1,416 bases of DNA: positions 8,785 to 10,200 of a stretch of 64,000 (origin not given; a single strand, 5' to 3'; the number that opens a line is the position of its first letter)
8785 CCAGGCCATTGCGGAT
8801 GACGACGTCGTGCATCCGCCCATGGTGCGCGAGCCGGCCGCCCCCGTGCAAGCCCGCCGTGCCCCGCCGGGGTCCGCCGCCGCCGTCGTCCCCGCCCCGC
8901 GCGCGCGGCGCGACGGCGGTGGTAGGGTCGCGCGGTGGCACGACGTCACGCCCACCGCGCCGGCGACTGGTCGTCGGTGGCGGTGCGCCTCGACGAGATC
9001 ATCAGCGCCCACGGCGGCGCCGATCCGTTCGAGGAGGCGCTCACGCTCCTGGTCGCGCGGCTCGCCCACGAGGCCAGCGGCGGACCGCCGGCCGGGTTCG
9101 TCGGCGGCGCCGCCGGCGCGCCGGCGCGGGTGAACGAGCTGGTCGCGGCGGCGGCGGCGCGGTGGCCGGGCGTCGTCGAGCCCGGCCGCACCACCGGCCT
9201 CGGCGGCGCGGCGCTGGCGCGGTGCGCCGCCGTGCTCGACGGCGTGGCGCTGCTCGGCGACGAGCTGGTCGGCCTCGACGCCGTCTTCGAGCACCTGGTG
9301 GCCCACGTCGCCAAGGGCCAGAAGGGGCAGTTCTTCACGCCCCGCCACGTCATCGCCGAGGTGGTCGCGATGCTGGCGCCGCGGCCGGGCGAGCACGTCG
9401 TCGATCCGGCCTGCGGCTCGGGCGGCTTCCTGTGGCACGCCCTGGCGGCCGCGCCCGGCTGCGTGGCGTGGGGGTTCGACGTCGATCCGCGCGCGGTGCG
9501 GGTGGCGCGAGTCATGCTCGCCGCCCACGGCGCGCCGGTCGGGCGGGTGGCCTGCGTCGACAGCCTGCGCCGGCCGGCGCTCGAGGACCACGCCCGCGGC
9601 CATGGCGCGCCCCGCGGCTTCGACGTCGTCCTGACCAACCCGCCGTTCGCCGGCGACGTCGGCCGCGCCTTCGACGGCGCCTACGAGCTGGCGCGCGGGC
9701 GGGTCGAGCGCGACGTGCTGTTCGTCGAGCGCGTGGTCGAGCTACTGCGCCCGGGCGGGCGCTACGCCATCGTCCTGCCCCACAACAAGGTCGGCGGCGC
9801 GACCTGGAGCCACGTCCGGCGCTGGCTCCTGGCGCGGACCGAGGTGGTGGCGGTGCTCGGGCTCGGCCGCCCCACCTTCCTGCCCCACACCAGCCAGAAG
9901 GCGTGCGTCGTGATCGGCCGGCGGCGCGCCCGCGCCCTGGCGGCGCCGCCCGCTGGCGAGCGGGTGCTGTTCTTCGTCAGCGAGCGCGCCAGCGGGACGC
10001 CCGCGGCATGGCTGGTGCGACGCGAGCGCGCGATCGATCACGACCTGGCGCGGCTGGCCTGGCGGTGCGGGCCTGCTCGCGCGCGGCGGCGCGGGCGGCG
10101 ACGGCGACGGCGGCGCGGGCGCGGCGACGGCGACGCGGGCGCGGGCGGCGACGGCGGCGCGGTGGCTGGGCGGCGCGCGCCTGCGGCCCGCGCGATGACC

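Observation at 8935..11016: HsdM-like N6-adenine methyltransferase followed by a frameshifted HsdS-like target-recognition region, with no restriction subunit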

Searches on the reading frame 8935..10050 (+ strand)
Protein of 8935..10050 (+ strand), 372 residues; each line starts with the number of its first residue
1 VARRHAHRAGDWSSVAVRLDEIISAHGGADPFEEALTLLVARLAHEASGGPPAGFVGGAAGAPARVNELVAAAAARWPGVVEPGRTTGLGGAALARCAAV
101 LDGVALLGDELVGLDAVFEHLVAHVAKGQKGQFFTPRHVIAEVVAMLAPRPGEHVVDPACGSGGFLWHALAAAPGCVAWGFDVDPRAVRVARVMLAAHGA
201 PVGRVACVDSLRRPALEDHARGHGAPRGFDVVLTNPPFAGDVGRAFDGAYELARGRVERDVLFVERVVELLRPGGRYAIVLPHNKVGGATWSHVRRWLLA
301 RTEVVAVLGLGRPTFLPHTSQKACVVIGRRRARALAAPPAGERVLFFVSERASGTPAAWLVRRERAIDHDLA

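Call 6: find_homologous_proteins(query=window:8935-10050:+, max_evalue=0.00001)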
Query window:8935-10050:+ (372 aa): 1437 proteins with E <= 0.00001 among 8000 candidates; the best 120 are listed.
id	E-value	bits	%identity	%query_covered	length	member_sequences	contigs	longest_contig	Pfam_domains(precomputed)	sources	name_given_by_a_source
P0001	7.5e-240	814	100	100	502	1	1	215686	PF05175.21,PF02384.23,PF07669.18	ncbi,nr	ncbi:MAG: N-6 DNA methylase [Kofleriaceae bacterium]|nr:N-6 DNA methylase [Kofleriaceae bacterium]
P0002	5.5e-162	557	71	100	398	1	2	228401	PF13847.13,PF05175.21,PF02384.23,PF07669.18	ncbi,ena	-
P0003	2.2e-152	526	70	100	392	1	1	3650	PF13847.13,PF05175.21,PF02384.23,PF07669.18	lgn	-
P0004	7.2e-145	501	68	100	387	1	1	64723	PF05175.21,PF02384.23,PF07669.18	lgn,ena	-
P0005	7.3e-143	494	67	100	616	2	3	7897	PF13847.13,PF05175.21,PF02384.23,PF07669.18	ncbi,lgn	-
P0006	1.0e-141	491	68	97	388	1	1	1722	PF13847.13,PF05175.21,PF02384.23,PF07669.18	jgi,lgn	jgi:type I restriction enzyme M protein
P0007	2.1e-139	483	66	100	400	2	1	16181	PF13847.13,PF05175.21,PF02384.23,PF07669.18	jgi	jgi:type I restriction enzyme M protein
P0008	3.1e-139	482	68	97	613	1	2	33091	PF13847.13,PF05175.21,PF02384.23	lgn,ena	-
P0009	4.6e-139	482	65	100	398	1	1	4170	PF13847.13,PF05175.21,PF02384.23,PF07669.18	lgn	-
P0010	7.6e-139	481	65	100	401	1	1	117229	PF05175.21,PF02384.23,PF07669.18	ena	-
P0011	1.4e-137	477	62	100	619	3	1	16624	PF05175.21,PF02384.23,PF07669.18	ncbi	-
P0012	1.3e-136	474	65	100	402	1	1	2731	PF13847.13,PF05175.21,PF02384.23,PF07669.18,PF08242.19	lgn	-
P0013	2.2e-136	473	65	100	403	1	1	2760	PF13847.13,PF05175.21,PF02384.23,PF07669.18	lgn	-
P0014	5.9e-135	468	65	100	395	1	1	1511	PF02384.23,PF07669.18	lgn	-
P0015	8.7e-135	468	64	100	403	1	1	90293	PF13847.13,PF05175.21,PF02384.23,PF07669.18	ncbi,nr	ncbi:MAG TPA: N-6 DNA methylase [Kofleriaceae bacterium]|nr:N-6 DNA methylase [Kofleriaceae bacteriu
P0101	7.8e-113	396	59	94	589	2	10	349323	PF13847.13,PF05175.21,PF02384.23,PF07669.18,PF01170.25,PF08242.19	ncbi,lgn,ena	-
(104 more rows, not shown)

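Call 10: find_encoding_contigs(protein=P0002, flank=8000, max_places=3)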
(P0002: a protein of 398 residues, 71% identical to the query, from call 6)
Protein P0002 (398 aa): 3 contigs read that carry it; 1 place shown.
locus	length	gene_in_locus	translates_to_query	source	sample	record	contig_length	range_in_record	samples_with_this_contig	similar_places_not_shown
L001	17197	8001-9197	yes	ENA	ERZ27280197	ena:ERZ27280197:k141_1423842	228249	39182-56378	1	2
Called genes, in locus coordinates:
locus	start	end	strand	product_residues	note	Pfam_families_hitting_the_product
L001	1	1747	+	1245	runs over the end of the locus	PF00069:Pkinase, PF07714:PK_Tyr_Ser-Thr, PF17667:Pkinase_fungal (weak), PF13191:AAA_16, PF20703:nSTAND1 (weak), PF13401:AAA_22 (faint)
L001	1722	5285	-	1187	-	PF00069:Pkinase, PF07714:PK_Tyr_Ser-Thr, PF13191:AAA_16, PF13401:AAA_22 (weak)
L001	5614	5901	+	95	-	-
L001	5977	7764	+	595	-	PF02463:SMC_N (faint), PF13175:AAA_15, PF13476:AAA_23 (weak), PF13304:AAA_21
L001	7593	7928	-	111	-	-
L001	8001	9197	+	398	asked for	PF02384:N6_Mtase, PF05175:MTS (weak), PF13847:Methyltransf_31 (weak), PF07669:Eco57I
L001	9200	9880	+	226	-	-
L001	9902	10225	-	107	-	-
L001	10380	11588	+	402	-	PF03712:Cu2_monoox_C (weak)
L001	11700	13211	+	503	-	PF05345:He_PIG (weak)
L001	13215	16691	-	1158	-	PF13428:TPR_14 (faint), PF07719:TPR_2 (faint), PF13174:TPR_6 (faint), PF13181:TPR_8 (faint), PF14559:TPR_19 (faint)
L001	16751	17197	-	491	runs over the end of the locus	PF00092:VWA, PF13519:VWA_2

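Call 11: find_encoding_contigs(protein=P0011, flank=8000, max_places=3)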
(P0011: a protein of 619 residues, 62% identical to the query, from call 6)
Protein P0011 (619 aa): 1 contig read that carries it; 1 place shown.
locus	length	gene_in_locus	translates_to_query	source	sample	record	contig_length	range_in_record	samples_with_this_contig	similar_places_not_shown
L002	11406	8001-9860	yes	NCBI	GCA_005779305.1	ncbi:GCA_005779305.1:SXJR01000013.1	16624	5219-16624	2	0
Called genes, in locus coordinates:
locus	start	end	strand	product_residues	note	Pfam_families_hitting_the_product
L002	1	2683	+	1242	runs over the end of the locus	PF00069:Pkinase, PF03109:ABC1 (faint), PF07714:PK_Tyr_Ser-Thr, PF13191:AAA_16, PF05729:NACHT (faint), PF13401:AAA_22 (weak)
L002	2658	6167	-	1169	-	PF00069:Pkinase, PF07714:PK_Tyr_Ser-Thr, PF01637:ATPase_2 (weak), PF13191:AAA_16, PF20703:nSTAND1 (weak), PF13401:AAA_22 (weak)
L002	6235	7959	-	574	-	PF01979:Amidohydro_1 (faint), PF07969:Amidohydro_3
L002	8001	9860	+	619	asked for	PF02384:N6_Mtase, PF05175:MTS (faint), PF07669:Eco57I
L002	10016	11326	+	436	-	PF03712:Cu2_monoox_C (faint)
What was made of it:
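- On Solitary (orphan) DNA methyltransferase: The locus is partly syntenic with L001 and L002 (calls 10, 11).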

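Call 16: search_protein_families(library=pfam, proteins=[P0011, P0101], max_evalue=10)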
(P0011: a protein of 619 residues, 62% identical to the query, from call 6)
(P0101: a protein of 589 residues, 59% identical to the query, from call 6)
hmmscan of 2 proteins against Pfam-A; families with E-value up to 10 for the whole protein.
P0011 (619 aa): 9 families
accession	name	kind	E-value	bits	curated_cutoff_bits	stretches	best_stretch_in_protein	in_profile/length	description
PF02384.22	N6_Mtase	-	5.7e-26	92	20.4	1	116-332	19-232/311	N-6 DNA Methylase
PF07669.17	Eco57I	-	1e-07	32.7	25.3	1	226-311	71-164/171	Eco57I restriction-modification methylase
PF05175.20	MTS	-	6.7e-05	23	23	2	137-204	25-92/170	Methyltransferase small domain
PF13847.12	Methyltransf_31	-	0.00011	22.3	27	1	144-285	4-113/145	Methyltransferase domain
PF01170.24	UPF0020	-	0.00012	22.3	22.3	1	133-241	18-133/197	RMKL-like, methyltransferase domain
PF20473.4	MmeI_Mtase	-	0.0057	16.3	27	1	145-161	21-37/259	MmeI, DNA-methyltransferase domain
PF13649.12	Methyltransf_25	-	0.014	16.5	27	1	147-192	1-46/97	Methyltransferase domain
PF08242.18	Methyltransf_12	-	0.062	14.5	30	1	148-234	1-70/98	Methyltransferase domain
PF01555.25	N6_N4_Mtase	-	0.17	12.2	26.7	1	125-161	164-199/221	DNA methylase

P0101 (589 aa): 12 families
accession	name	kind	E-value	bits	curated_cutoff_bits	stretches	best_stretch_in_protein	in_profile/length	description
PF02384.22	N6_Mtase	-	4.2e-25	89.2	20.4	1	111-344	9-253/311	N-6 DNA Methylase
PF05175.20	MTS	-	3.3e-09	37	23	1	138-268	24-139/170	Methyltransferase small domain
PF13847.12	Methyltransf_31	-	1.2e-07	32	27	1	145-271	3-113/145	Methyltransferase domain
PF01170.24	UPF0020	-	5.4e-07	29.9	22.3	1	135-230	18-136/197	RMKL-like, methyltransferase domain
PF07669.17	Eco57I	-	1e-06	29.4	25.3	1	212-292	71-159/171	Eco57I restriction-modification methylase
PF08242.18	Methyltransf_12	-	2.6e-06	28.5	30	1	153-265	4-98/98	Methyltransferase domain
PF13649.12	Methyltransf_25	-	0.0012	20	27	1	149-194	1-46/97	Methyltransferase domain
PF08241.18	Methyltransf_11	-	0.0059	17.7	21.2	1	151-187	2-36/95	Methyltransferase domain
PF20473.4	MmeI_Mtase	-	0.075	12.6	27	1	148-163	22-37/259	MmeI, DNA-methyltransferase domain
PF01795.25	Methyltransf_5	-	0.1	12.5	27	1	134-191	9-66/309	MraW methylase family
PF00891.24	Methyltransf_2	-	0.25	11.1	22.3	1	134-192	51-108/210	O-methyltransferase domain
PF06325.19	PrmA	-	0.31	10.9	22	1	143-195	159-210/296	Ribosomal protein L11 methyltransferase (PrmA)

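Call 28: find_encoding_contigs(protein=P0101, flank=10000, max_places=2)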
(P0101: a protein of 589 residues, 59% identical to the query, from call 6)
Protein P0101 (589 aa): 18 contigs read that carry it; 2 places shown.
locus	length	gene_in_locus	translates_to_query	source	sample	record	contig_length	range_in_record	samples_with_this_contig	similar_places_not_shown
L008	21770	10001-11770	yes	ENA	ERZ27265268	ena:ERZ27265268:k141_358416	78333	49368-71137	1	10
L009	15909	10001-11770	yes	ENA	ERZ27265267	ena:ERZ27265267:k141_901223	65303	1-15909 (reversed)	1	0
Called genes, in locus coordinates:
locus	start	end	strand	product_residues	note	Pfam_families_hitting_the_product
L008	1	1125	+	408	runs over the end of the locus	PF00994:MoCF_biosynth, PF02464:CinA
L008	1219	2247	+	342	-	PF00154:RecA_N, PF06745:ATPase (weak), PF08423:Rad51, PF27531:MT3502_N (weak), PF21096:RecA_C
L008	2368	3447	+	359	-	PF00437:T2SSE, PF25199:nSTAND_NTPase5 (weak)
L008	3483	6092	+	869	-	PF01411:tRNA-synt_2c, PF07973:tRNA_SAD, PF02272:DHHA1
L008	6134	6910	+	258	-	PF00106:adh_short, PF08659:KR, PF13561:adh_short_C2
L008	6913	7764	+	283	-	PF00749:tRNA-synt_1c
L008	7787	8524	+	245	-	PF00106:adh_short, PF08659:KR (weak), PF13561:adh_short_C2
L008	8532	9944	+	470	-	PF01565:FAD_binding_4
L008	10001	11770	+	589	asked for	PF02384:N6_Mtase, PF01170:UPF0020 (weak), PF05175:MTS, PF13847:Methyltransf_31 (weak), PF08242:Methyltransf_12 (faint), PF07669:Eco57I (weak)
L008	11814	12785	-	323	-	PF00884:Sulfatase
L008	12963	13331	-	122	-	-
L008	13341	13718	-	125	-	-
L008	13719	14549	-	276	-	PF02421:FeoB_N (weak), PF01926:MMR_HSR1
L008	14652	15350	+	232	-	PF01987:AIM24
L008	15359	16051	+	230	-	PF01987:AIM24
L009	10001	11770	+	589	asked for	PF02384:N6_Mtase, PF01170:UPF0020 (weak), PF05175:MTS, PF13847:Methyltransf_31 (weak), PF08242:Methyltransf_12 (faint), PF07669:Eco57I (weak)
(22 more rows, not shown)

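Call 39: search_protein_families(library=padloc, proteins=[P0011], max_evalue=0.01)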
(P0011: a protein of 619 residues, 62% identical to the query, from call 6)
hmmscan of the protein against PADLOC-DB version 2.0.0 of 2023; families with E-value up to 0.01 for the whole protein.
P0011 (619 aa): 58 families (the best 25 are shown)
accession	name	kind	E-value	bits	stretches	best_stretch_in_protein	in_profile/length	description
PDLC03034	MTase_I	-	2.3e-46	156.4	2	229-376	473-631/672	Type I methyltransferase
PDLC03318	MTase_II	-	3.4e-33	113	2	171-368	427-664/723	Type II methyltransferase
PDLC04134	mad2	-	3.4e-32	109.9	1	106-350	254-457/492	mads_2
PDLC03021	MTase_I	-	1.8e-30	104.3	1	109-330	149-375/491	Type I methyltransferase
PDLC03026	MTase_I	-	5.4e-27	93.1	1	83-317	100-341/487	Type I methyltransferase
PDLC03218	MTase_II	-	2.8e-26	90.2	1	81-336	223-484/532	Type II methyltransferase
PDLC03357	MTase_II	-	5.5e-22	75.9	1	30-343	25-344/620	Type II methyltransferase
PDLC03018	MTase_I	-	1.2e-20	71.5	2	109-162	293-346/749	Type I methyltransferase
PDLC03025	MTase_I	-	1.3e-19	68.3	1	117-327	156-366/569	Type I methyltransferase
PDLC03030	MTase_I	-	3.7e-15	53.4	2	112-163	319-370/670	Type I methyltransferase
PDLC03036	MTase_I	-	8.1e-15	52.2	2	102-162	192-254/635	Type I methyltransferase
PDLC03031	MTase_I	-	7.2e-14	49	1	120-334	181-405/834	Type I methyltransferase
PDLC03317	MTase_II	-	2.2e-13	47.4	2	229-350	425-547/831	Type II methyltransferase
PDLC03348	MTase_II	-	1.6e-12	44.8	1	88-318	188-439/727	Type II methyltransferase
PDLC03027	MTase_I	-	7.8e-12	42.5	1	110-333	146-368/810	Type I methyltransferase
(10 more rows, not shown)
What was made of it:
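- Closest known: MADS methyltransferase MAD2. Different: PADLOC's generic MTase_I model scores higher (call 39).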

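Call 40: search_protein_families(library=ncbifam, proteins=[P0011, P0002], max_evalue=0.01)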
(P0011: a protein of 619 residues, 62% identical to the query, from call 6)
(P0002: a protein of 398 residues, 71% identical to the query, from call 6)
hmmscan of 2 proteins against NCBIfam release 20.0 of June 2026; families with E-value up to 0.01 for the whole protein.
P0011 (619 aa): 7 families
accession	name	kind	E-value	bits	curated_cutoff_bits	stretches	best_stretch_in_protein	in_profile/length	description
NF047738.1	antiphage_MADS2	equivalog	1.5e-37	129.2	720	2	171-368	389-606/654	methylation-associated defense system DNA methyltransferase MAD2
NF033452.1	BREX_1_MTaseX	exception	1.4e-08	33.1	500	1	229-329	507-610/1210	BREX-1 system adenine-specific DNA-methyltransferase PglX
NF033455.1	BREX_6_MTaseX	exception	5.1e-07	27.6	900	1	229-329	554-655/1319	BREX-6 system adenine-specific DNA-methyltransferase PglX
NF050150.1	RiPP_MTase_ApyS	equivalog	0.00019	20.7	400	1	145-193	143-191/323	RiPP biosynthesis methyltransferase ApyS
TIGR03534.1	RF_mod_PrmC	equivalog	0.00023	20.7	199.1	1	131-239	76-166/253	peptide chain release factor N(5)-glutamine methyltransferase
TIGR02987.1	met_A_Alw26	exception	0.00079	18.3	353.5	0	121-164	2-52/523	Alw26I/Eco31I/Esp3I family type II restriction adenine-specific DNA-methyltransferase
TIGR01177.1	TIGR01177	hypoth_equivalog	0.0063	15.9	316.55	0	125-161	160-200/330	TIGR01177 family methyltransferase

P0002 (398 aa): 13 families
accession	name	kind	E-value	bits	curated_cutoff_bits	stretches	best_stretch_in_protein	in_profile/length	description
NF047738.1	antiphage_MADS2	equivalog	5.6e-45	153.8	720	2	177-379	387-621/654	methylation-associated defense system DNA methyltransferase MAD2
NF033452.1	BREX_1_MTaseX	exception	7.3e-09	34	500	1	230-329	508-610/1210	BREX-1 system adenine-specific DNA-methyltransferase PglX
NF033455.1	BREX_6_MTaseX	exception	7.7e-08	30.3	900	1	228-328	553-654/1319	BREX-6 system adenine-specific DNA-methyltransferase PglX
TIGR02987.1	met_A_Alw26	exception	1.8e-06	27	353.5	1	129-240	2-123/523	Alw26I/Eco31I/Esp3I family type II restriction adenine-specific DNA-methyltransferase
TIGR03534.1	RF_mod_PrmC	equivalog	2e-06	27.5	199.1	1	138-239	75-166/253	peptide chain release factor N(5)-glutamine methyltransferase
NF002910.0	PRK03522.2-3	equivalog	3.6e-05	23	558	1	142-241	225-320/383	23S rRNA (uracil(747)-C(5))-methyltransferase RlmC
TIGR00497.1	hsdM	equivalog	4.7e-05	22.3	242.75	1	128-334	197-420/515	type I restriction-modification system subunit M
NF050150.1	RiPP_MTase_ApyS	equivalog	5.1e-05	22.6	400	1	145-207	135-198/323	RiPP biosynthesis methyltransferase ApyS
TIGR03704.1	PrmC_rel_meth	equivalog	0.00015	21.3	248.8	1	139-215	73-150/251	putative protein N(5)-glutamine methyltransferase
TIGR04543.1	ketoArg_3Met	equivalog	0.0013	17.9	425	1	140-201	139-199/336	2-ketoarginine methyltransferase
TIGR01177.1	TIGR01177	hypoth_equivalog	0.0018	17.7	316.55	1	141-238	172-257/330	TIGR01177 family methyltransferase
NF043040.1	corrin_prot_MT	hypoth_equivalog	0.0032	16.9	180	0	140-201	31-89/216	corrinoid protein-associated methyltransferase CpaM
TIGR02469.1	CbiT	equivalog_domain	0.008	16.4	78.3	0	143-206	11-74/124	precorrin-6Y C5,15-methyltransferase (decarboxylating) subunit CbiT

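Call 70: find_encoding_contigs(protein=P0001, flank=2000, max_places=3)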
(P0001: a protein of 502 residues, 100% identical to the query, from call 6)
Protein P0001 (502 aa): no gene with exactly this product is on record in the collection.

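Call 71: list_cluster_members(proteins=[P0001, P0210])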
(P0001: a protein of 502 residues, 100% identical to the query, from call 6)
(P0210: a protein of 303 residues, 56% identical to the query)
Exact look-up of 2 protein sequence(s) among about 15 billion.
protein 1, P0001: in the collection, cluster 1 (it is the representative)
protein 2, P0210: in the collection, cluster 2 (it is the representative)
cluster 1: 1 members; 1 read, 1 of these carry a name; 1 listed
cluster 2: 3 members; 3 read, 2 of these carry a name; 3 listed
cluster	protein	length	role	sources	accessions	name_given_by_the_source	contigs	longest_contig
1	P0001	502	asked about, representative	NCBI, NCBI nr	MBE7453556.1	MAG: N-6 DNA methylase [Kofleriaceae bacterium] | N-6 DNA methylase [Kofleriaceae bacterium]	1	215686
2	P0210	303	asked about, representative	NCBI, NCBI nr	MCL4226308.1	MAG: hypothetical protein KJZ91_17740, partial [Myxococcales bacterium] | hypothetical protein [Myxococcales bacterium]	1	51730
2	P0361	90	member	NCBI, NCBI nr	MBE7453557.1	MAG: hypothetical protein HS111_33250 [Kofleriaceae bacterium] | hypothetical protein [Kofleriaceae bacterium]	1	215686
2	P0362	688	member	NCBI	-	-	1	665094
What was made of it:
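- NCBI annotated the broken pieces as separate proteins (call 71).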

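Call 73: find_encoding_contigs(protein=P0362, flank=10000, max_places=3)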
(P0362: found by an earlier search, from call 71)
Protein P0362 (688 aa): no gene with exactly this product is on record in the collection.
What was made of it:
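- The third assembly's DNA could not be fetched (call 73).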
